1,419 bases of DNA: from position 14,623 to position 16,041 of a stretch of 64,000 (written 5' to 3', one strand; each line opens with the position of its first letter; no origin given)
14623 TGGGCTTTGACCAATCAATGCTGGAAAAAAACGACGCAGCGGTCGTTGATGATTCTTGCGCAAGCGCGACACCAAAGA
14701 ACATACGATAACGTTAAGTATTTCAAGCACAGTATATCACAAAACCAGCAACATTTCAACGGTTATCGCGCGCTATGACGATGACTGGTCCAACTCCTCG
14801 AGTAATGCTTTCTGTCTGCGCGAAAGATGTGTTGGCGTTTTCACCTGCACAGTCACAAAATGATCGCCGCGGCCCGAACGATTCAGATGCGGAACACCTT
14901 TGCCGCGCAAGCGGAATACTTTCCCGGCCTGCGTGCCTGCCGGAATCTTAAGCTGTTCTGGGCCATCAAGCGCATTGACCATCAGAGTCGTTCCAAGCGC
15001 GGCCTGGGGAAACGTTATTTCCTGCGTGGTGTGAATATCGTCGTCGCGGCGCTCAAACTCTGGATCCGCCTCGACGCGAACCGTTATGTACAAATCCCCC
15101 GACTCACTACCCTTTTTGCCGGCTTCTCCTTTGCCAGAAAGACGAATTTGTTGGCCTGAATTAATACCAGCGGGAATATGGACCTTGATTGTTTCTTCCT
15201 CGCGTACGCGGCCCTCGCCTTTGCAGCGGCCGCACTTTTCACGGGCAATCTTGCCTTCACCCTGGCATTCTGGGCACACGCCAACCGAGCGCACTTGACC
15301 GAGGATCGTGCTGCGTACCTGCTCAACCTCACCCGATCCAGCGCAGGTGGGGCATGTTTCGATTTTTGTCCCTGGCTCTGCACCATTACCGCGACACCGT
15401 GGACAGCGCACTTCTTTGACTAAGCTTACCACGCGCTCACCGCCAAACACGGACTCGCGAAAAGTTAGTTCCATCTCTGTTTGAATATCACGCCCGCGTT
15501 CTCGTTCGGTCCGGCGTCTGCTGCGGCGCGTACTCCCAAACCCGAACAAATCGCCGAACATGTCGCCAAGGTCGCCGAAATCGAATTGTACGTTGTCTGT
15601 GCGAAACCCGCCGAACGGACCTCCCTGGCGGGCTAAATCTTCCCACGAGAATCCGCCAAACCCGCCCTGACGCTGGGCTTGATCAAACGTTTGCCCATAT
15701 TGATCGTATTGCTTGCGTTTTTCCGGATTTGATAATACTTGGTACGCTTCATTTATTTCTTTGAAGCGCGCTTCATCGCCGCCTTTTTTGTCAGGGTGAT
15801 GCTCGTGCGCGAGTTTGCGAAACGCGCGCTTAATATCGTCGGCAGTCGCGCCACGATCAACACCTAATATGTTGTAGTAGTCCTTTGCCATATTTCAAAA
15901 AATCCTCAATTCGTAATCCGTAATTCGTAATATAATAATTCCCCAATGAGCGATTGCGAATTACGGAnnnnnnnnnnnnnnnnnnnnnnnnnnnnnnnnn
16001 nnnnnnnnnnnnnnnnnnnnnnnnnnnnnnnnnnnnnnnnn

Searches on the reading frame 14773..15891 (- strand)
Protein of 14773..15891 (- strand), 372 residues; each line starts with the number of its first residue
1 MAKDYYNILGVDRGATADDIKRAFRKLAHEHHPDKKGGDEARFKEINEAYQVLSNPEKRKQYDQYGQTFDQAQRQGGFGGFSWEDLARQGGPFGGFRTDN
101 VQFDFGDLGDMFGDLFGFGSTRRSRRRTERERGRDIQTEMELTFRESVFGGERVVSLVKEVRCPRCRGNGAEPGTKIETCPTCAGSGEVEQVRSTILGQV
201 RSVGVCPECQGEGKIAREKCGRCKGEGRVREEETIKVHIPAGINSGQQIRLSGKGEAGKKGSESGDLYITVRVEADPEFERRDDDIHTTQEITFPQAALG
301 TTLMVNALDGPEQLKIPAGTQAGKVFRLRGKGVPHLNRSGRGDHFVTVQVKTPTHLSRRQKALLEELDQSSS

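Call 10: search_protein_families(library=pfam, proteins=[window:14773-15891:-])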
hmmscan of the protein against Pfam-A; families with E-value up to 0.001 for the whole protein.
window:14773-15891:- (372 aa): 4 families
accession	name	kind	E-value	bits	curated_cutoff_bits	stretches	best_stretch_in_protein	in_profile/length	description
PF01556.23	DnaJ_C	-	1e-49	168.9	26.6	1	136-353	1-152/152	DnaJ C terminal domain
PF00226.36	DnaJ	-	7.2e-25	87.3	27.8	1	4-63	1-63/63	DnaJ domain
PF00684.25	DnaJ_CXXCXGXG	-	1.4e-15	57.7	32.7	1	163-227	1-65/65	DnaJ central domain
PF20833.2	RNase_E_G_Thio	-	0.00017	22.1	26.8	0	219-239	1-21/86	RNase E/G, Thioredoxin-like domain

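Call 12: find_encoding_contigs(protein=window:14773-15891:-, flank=10000, max_places=6)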
Protein window:14773-15891:- (372 aa): 1 contig read that carries it; 1 place shown.
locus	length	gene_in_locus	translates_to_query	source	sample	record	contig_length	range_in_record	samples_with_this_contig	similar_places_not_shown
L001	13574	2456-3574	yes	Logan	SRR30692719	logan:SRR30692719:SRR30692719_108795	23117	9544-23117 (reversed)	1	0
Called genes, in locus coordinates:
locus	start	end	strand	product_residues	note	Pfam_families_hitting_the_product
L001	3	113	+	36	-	?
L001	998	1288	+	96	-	PF11950:DUF3467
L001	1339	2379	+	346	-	-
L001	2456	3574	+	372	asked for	PF00226:DnaJ, PF01556:DnaJ_C, PF00684:DnaJ_CXXCXGXG, PF27659:CHP02642 (faint)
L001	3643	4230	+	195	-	-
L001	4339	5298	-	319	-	PF05621:TniB (faint), PF13191:AAA_16 (weak), PF20703:nSTAND1 (faint), PF23569:NBD_SMAX1 (weak), PF00004:AAA, PF17871:AAA_lid_9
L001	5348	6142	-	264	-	PF01794:Ferric_reduct (weak)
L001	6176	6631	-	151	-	PF17957:Big_7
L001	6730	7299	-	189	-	-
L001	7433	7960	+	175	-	-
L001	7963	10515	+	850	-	PF26449:DUF8128, PF01935:DUF87, PF02534:T4SS-DNA_transf, PF10412:TrwB_AAD_bind, PF12696:TraG-D_C (weak)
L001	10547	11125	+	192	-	-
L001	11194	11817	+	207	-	-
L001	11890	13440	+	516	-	PF05496:RuvB_N (weak), PF13177:DNA_pol3_delta2, PF13245:AAA_19 (weak), PF00004:AAA, PF07728:AAA_5 (weak), PF13401:AAA_22 (faint), PF22608:DNAX_ATPase_lid (weak), PF12169:DNA_pol3_gamma3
